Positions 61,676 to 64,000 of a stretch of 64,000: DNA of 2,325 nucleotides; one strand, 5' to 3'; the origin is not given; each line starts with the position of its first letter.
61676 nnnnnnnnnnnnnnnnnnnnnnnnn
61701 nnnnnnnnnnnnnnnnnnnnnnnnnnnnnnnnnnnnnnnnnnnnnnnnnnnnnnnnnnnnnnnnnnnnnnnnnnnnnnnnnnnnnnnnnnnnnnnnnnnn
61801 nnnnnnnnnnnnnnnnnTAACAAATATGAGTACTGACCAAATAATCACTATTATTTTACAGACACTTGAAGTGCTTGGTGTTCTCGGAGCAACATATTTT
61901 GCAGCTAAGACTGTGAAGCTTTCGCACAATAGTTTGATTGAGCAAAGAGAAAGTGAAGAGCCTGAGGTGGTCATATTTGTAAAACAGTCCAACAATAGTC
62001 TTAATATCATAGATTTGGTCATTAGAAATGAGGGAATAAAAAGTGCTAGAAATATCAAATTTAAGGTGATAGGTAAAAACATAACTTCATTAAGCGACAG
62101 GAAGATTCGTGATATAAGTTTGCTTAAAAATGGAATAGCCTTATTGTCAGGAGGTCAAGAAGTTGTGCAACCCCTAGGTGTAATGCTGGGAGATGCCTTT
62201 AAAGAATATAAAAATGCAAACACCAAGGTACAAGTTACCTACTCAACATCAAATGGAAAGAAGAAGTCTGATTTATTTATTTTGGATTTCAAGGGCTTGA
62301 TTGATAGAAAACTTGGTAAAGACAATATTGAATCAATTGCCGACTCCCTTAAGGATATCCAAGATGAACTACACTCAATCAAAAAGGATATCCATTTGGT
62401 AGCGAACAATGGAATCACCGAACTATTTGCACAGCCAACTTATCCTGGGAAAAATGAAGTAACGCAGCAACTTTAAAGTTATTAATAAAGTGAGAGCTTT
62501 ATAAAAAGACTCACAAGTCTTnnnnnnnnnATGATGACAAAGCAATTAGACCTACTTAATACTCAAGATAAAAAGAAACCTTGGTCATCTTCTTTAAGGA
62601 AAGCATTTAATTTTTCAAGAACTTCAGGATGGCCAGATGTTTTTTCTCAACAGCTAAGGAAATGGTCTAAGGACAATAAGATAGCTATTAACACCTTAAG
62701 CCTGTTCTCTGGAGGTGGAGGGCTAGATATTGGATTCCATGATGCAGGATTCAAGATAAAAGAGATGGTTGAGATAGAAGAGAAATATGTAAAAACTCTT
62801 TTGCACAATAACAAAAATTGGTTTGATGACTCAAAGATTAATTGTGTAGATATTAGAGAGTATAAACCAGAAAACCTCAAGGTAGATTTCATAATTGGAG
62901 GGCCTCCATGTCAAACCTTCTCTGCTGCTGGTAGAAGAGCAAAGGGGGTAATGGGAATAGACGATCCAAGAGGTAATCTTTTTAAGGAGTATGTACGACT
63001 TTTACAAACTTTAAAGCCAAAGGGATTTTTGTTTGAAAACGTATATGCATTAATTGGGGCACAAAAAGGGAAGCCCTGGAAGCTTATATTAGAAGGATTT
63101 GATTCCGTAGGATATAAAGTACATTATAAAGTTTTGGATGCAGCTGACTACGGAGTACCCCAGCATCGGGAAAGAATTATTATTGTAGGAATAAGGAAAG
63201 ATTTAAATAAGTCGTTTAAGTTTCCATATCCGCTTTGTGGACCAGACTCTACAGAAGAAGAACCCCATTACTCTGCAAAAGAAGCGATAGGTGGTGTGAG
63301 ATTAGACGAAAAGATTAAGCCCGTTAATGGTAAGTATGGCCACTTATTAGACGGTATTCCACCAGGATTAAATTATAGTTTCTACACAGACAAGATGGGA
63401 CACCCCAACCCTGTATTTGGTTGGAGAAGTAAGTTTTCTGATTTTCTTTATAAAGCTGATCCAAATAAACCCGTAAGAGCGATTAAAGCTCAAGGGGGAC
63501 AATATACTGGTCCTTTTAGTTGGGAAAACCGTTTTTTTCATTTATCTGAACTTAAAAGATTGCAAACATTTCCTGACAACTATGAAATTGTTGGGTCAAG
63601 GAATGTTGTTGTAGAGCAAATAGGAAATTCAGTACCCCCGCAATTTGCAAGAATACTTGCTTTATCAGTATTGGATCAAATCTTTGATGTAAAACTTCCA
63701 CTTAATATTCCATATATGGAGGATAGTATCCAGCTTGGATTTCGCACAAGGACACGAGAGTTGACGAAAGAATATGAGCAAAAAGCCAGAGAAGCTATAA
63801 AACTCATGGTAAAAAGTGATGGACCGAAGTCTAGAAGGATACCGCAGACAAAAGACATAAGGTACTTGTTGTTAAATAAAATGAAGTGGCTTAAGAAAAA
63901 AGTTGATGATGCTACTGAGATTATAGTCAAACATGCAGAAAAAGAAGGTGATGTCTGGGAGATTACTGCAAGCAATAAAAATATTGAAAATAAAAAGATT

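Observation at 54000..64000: Integrated mobile element inserted at the 3' end of secA by a large serine recombinase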

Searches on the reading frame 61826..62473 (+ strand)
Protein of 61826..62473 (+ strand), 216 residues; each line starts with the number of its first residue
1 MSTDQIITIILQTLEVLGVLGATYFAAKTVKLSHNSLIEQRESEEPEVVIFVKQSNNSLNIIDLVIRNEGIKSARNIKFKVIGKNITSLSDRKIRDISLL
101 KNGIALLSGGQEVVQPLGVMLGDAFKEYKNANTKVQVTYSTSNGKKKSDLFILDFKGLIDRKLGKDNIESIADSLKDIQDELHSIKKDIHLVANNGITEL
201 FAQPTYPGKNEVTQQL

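Call 6: search_protein_families(library=pfam, proteins=[window:61826-62473:+], max_evalue=0.01)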
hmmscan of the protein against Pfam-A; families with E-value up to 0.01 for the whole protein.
window:61826-62473:+ (216 aa): 0 families

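Call 10: find_encoding_contigs(protein=window:61826-62473:+, flank=10000, max_places=6)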
Protein window:61826-62473:+ (216 aa): no gene with exactly this product is on record in the collection.

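Call 39: search_protein_families(library=phrogs, proteins=[window:61826-62473:+], max_evalue=0.001)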
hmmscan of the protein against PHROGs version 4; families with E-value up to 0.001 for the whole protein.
window:61826-62473:+ (216 aa): 2 families
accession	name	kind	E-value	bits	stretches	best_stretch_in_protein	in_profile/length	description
phrog_9607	-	unknown function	1.1e-08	36.1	1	5-163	8-152/179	-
phrog_11802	-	unknown function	3.7e-06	27.7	1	22-188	27-190/230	-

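Call 40: search_protein_families(library=padloc, proteins=[window:61826-62473:+], max_evalue=0.001)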
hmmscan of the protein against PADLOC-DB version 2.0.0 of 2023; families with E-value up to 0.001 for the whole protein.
window:61826-62473:+ (216 aa): 0 families

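Call 43: search_protein_families(library=pfam, proteins=[window:61826-62473:+], max_evalue=5)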
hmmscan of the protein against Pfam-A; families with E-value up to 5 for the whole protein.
window:61826-62473:+ (216 aa): 2 families
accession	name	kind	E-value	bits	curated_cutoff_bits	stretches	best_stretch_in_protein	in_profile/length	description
PF25502.1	DUF7915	-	0.064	13.7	27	1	136-176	75-115/150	Domain of unknown function (DUF7915)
PF24226.1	DUF7442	-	0.28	11.6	23.8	1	158-188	47-77/79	Phage membrane protein Family of unknown function (DUF7442)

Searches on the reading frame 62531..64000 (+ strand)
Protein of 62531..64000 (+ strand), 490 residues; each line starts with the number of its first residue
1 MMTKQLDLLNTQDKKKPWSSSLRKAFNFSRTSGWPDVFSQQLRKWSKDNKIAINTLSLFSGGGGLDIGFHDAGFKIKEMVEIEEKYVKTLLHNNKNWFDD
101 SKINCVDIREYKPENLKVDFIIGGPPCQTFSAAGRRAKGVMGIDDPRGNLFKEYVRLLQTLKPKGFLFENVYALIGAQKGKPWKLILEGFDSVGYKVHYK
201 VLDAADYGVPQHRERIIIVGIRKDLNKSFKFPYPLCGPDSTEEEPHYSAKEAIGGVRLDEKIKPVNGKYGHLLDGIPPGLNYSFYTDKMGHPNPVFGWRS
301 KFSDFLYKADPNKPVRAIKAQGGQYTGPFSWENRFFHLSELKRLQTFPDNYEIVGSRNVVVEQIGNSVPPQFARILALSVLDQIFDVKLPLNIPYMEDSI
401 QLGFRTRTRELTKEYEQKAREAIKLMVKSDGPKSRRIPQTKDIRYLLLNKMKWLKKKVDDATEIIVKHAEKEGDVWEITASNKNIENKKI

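Call 20: find_related_loci(query=window:62531-64000:+, collection=metagenome_contigs, flank=10000)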
Query window:62531-64000:+ (490 aa) in metagenome_contigs; peptide patterns used: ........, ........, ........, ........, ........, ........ (x = any residue, [..] = any of these).
227 stretches matched a pattern; 136 encode a relative of the query (tblastn E <= 1e-3); the best 80 are kept; 80 distinct loci.
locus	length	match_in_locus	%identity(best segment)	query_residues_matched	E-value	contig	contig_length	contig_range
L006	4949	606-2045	54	4-482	3e-173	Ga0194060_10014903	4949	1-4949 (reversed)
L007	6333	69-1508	54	4-482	1e-170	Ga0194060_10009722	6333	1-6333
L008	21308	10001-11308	58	15-451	3e-165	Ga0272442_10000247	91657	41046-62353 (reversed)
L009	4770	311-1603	58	6-429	2e-169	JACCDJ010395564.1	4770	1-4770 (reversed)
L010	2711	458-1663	61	28-424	1e-175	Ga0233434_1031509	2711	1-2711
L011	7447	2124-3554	54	6-475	8e-164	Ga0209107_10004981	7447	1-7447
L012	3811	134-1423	57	8-434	1e-168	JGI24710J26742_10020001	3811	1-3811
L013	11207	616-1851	58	20-428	2e-157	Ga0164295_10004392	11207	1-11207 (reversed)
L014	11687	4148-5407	56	2-418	5e-149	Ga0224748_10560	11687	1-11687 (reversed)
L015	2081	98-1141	60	98-446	2e-152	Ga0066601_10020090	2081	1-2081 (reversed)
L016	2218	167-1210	60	98-446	7e-152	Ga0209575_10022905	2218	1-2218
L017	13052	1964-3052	57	32-392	2e-137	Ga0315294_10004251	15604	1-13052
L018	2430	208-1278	58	32-386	1e-145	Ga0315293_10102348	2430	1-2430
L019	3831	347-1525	51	44-423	1e-124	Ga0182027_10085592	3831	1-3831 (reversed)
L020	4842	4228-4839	56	32-234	2e-71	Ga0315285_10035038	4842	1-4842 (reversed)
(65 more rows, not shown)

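Call 39: search_protein_families(library=phrogs, proteins=[window:62531-64000:+], max_evalue=0.001)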
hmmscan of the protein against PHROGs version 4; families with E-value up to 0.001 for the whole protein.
window:62531-64000:+ (490 aa): 7 families
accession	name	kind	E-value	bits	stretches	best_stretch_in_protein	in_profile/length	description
phrog_116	-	other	3.9e-77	261.2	1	42-385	197-494/779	DNA methyltransferase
phrog_363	-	other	3.4e-45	155.6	1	52-259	53-239/327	DNA methyltransferase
phrog_36001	-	unknown function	1.2e-17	64.4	1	148-232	488-572/715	-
phrog_5999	-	other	9.2e-09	36.3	1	56-139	6-90/109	DNA methyltransferase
phrog_864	-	DNA, RNA and nucleotide metabolism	5.5e-08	32.7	1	117-186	695-760/1064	DNA primase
phrog_23910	-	unknown function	3.2e-06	28.1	1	319-381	30-95/99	-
phrog_13621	-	unknown function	2.2e-05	25.3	1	334-379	55-107/121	-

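Call 40: search_protein_families(library=padloc, proteins=[window:62531-64000:+], max_evalue=0.001)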
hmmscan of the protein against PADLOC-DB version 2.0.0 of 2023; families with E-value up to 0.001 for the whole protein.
window:62531-64000:+ (490 aa): 64 families (the best 25 are shown)
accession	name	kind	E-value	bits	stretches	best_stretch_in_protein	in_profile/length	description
PDLC03378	MTase_II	-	1e-82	276.2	1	53-384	3-330/344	Type II methyltransferase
PDLC00026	DruM2|DruM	-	3.4e-80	268.1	1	53-385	5-319/336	DNA cytosine methylase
PDLC03234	MTase_II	-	2.4e-74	248.9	2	53-254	5-200/375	Type II methyltransferase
PDLC03272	MTase_II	-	4.2e-67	225.1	1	42-384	64-390/407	Type II methyltransferase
PDLC03326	MTase_II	-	5.4e-62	208.3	2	55-256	7-214/412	Type II methyltransferase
PDLC00027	DruM2|DruM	-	2.6e-58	196.1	2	52-263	11-212/361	DNA cytosine methylase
PDLC03307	MTase_II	-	1.1e-55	187.5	3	54-176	2-116/382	Type II methyltransferase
PDLC00033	DruM2|DruM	-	1.1e-55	187.4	1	49-382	18-362/368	DNA cytosine methylase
PDLC00031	DruM2|DruM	-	2.2e-55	186.3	2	51-259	10-212/361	DNA cytosine methylase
PDLC02649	DrmMII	-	1.9e-51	173.3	3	114-229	112-227/422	DrmMII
PDLC02650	DrmMII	-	1.4e-46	157.3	3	54-175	10-137/435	DrmMII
PDLC03232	MTase_II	-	2.2e-46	156.6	2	117-229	132-254/465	Type II methyltransferase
PDLC03237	MTase_II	-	3.2e-45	152.5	2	37-229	778-976/1036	Type II methyltransferase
PDLC00030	DruM2|DruM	-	3.7e-44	149.4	1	51-227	4-190/380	DNA cytosine methylase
PDLC03330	MTase_II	-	2.5e-41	139.9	1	52-381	98-423/430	Type II methyltransferase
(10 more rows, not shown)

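Call 43: search_protein_families(library=pfam, proteins=[window:62531-64000:+], max_evalue=5)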
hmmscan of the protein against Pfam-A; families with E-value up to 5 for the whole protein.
window:62531-64000:+ (490 aa): 3 families
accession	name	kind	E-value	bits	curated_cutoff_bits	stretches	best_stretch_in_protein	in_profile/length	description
PF00145.23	DNA_methylase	-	2.7e-67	227.9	22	1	54-378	2-320/324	C-5 cytosine-specific DNA methylase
PF09445.16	Methyltransf_15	-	0.037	14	22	1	56-126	5-80/165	RNA cap guanine-N2 methyltransferase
PF00611.28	FCH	-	0.19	12.5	27.8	1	76-102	23-49/78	Fes/CIP4, and EFC/F-BAR homology domain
